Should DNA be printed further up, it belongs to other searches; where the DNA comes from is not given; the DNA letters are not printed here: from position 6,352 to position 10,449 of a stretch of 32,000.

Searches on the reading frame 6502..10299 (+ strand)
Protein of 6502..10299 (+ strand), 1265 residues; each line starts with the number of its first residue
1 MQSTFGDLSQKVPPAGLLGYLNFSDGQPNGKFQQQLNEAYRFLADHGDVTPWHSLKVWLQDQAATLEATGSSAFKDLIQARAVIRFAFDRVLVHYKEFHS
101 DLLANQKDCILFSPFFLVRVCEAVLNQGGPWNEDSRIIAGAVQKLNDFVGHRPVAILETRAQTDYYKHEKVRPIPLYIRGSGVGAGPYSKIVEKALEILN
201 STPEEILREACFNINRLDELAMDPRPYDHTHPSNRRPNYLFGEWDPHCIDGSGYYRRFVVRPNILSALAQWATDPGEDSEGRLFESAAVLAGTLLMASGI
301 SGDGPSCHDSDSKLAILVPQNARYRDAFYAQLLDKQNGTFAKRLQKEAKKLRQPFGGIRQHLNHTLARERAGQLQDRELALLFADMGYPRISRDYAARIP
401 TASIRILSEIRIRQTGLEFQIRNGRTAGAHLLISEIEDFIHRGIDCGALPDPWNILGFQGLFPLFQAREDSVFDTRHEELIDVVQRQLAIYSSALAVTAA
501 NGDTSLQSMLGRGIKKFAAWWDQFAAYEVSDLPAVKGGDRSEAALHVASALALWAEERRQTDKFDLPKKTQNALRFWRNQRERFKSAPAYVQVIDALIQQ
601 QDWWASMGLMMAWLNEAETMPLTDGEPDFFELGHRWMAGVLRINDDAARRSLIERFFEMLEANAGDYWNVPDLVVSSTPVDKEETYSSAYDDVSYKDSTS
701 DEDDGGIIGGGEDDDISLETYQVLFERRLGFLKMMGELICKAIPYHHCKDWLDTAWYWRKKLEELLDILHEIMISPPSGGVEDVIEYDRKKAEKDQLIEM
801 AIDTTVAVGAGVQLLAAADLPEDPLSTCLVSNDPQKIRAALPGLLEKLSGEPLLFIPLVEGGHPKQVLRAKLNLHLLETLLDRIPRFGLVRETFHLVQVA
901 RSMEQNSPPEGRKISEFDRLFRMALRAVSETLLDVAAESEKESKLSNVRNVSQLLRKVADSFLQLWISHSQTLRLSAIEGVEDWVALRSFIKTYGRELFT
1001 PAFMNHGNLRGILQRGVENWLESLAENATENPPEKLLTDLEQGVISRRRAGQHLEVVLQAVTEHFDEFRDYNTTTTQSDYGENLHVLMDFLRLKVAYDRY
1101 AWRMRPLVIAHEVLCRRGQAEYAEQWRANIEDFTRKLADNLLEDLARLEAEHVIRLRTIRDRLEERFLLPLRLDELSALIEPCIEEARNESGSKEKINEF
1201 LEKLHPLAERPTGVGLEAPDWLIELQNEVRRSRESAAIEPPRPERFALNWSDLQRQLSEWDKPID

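Call 10: search_protein_families(library=pfam, proteins=[window:6502-10299:+], max_evalue=0.1)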
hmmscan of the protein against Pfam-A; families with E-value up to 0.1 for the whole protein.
window:6502-10299:+ (1265 aa): 2 families
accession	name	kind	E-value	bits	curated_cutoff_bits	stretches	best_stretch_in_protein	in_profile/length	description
PF20001.5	DUF6428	-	0.0026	18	28.7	1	414-495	12-90/155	Family of unknown function (DUF6428)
PF01442.23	Apolipoprotein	-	0.014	15.6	90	1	1123-1209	68-146/190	Apolipoprotein A1/A4/E domain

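Call 12: search_protein_families(library=padloc, proteins=[window:6502-10299:+], max_evalue=0.1)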
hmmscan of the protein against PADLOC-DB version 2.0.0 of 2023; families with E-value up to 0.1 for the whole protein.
window:6502-10299:+ (1265 aa): 0 families

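Call 13: search_protein_families(library=ncbifam, proteins=[window:6502-10299:+], max_evalue=0.1)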
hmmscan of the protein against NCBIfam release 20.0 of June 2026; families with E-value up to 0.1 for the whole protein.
window:6502-10299:+ (1265 aa): 0 families

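Call 15: find_related_loci(query=window:6502-10299:+, collection=genome_contigs, flank=10000)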
Query window:6502-10299:+ (1265 aa) in genome_contigs; peptide patterns used: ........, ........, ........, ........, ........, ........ (x = any residue, [..] = any of these).
20 stretches matched a pattern; 11 encode a relative of the query (tblastn E <= 1e-3); 11 distinct loci.
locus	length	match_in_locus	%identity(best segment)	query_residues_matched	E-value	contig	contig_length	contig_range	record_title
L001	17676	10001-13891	38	17-1264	0e+0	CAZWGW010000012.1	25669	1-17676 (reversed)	MAG TPA_asm: uncultured Planctomycetaceae bacterium isolate SRP237561_co1_68 genome assembly, contig: NODE_2967_length_2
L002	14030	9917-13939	38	17-1230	0e+0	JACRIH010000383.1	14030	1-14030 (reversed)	MAG: Planctomycetales bacterium isolate NC_groundwater_1798_Pr3_B-0.1um_60_10 SR-2_scaffold_141_2650124, whole genome sh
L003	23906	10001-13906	37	17-1264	0e+0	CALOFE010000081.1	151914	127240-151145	MAG: uncultured Planctomycetaceae bacterium isolate LOGT_bin.0146 genome assembly, contig: contig_57077, whole genome sh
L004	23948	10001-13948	37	9-1264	0e+0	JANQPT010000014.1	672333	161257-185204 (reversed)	MAG: Planctomycetales bacterium isolate IP29b_bin.173 k99_2023213, whole genome shotgun sequence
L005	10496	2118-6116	38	9-1260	0e+0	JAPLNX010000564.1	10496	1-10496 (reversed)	MAG: Planctomycetia bacterium isolate LacPavin_0419_WC53_MAG_56_14 LacPavin_0419_WC53_scaffold_85722, whole genome shotg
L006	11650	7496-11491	38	9-1260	0e+0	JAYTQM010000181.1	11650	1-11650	MAG: Planctomyces sp. isolate GFS_4656 GFS_4656_180, whole genome shotgun sequence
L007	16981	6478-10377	37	17-1265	0e+0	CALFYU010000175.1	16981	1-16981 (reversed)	MAG TPA_asm: uncultured Planctomycetaceae bacterium isolate SRR7515931_bin.100_CONCOCT_v1.1_MAG genome assembly, contig:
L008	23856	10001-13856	58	1-1265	0e+0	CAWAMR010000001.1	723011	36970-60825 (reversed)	MAG: uncultured Planctomycetota bacterium isolate MFD01716.bin.2.152 genome assembly, contig: contig_17415, whole genome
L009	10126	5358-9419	41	17-1264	1e-168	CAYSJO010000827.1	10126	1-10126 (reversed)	MAG TPA_asm: uncultured Planctomycetaceae bacterium isolate SRP092796_co2_741 genome assembly, contig: k141_4603663, who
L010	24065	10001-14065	41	17-1264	1e-167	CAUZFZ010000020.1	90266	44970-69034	MAG: Planctomycetota bacterium isolate CB21_323.46 genome assembly, contig: Ga0302123_10000045, whole genome shotgun seq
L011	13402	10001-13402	37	17-1134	0e+0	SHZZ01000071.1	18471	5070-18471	MAG: Gemmataceae bacterium isolate Baikal-deep-G161 BACOMB-C14414, whole genome shotgun sequence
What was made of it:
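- On Integrase-mediated genomic island / integrative element: The closest 1265-aa homologue in genomes is 58% identical (call 15).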

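Call 21: find_encoding_contigs(protein=window:6502-10299:+, flank=10000, max_places=10)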
Protein window:6502-10299:+ (1265 aa): 1 contig read that carries it; 1 place shown.
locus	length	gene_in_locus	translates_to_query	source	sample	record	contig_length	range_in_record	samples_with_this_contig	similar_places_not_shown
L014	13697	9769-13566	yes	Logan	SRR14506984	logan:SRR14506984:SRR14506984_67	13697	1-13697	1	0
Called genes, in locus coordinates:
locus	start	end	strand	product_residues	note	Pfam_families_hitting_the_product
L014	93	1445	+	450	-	PF13360:PQQ_2, PF13570:Beta-prop_ACSF4 (faint), PF01011:PQQ (faint)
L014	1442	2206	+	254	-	PF10127:RlaP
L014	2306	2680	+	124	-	PF00903:Glyoxalase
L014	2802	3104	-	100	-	-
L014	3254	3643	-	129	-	-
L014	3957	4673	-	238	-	PF08713:DNA_alkylation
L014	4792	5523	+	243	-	PF06439:3keto-disac_hyd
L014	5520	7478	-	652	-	PF00920:ILVD_EDD_N, PF24877:ILV_EDD_C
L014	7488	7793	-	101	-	PF07876:Dabb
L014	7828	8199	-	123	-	-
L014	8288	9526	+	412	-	PF13570:Beta-prop_ACSF4 (faint), PF01011:PQQ (faint), PF13360:PQQ_2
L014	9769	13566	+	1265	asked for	-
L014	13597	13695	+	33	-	?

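Call 77: search_protein_families(library=phrogs, proteins=[window:6502-10299:+], max_evalue=0.01)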
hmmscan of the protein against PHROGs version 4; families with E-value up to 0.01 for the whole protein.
window:6502-10299:+ (1265 aa): 0 families
